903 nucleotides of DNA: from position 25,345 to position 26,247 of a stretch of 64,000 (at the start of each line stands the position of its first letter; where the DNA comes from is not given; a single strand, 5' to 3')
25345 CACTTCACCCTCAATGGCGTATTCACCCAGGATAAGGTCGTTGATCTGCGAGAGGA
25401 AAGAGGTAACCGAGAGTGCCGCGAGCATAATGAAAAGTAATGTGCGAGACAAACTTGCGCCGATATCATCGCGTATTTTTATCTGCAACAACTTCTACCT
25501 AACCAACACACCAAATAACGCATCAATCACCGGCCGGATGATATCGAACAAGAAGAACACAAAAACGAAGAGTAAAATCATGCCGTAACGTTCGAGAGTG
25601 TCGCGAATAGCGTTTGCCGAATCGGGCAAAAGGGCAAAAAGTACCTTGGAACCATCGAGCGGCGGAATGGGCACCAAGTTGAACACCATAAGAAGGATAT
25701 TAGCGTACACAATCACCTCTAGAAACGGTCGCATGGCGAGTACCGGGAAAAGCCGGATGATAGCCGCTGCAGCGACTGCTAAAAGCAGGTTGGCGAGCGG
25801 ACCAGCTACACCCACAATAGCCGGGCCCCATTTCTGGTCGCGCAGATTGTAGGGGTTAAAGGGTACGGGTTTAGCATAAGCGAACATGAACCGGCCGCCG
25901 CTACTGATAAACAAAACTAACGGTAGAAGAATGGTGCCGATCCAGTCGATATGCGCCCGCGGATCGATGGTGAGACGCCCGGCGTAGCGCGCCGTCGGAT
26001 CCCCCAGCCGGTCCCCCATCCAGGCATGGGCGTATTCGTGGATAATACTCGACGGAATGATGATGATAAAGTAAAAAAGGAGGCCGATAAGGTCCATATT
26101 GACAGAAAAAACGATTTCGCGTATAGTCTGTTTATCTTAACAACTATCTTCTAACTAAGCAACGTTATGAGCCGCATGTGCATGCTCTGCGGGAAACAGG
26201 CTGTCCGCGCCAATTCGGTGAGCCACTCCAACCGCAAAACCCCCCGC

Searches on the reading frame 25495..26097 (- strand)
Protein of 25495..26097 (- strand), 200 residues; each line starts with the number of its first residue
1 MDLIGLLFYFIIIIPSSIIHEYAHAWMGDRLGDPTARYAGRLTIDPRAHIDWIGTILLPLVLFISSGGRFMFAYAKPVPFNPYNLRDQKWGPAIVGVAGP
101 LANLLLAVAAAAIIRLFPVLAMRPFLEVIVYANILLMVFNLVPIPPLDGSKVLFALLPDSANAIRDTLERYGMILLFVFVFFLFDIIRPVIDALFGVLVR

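Call 65: search_protein_families(library=pfam, proteins=[window:25495-26097:-], max_evalue=0.0001)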
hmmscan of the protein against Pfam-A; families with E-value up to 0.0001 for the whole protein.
window:25495-26097:- (200 aa): 1 family
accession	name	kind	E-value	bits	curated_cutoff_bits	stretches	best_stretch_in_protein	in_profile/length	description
PF02163.28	Peptidase_M50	-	1.9e-15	57.3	27.2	2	122-179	159-217/221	Peptidase family M50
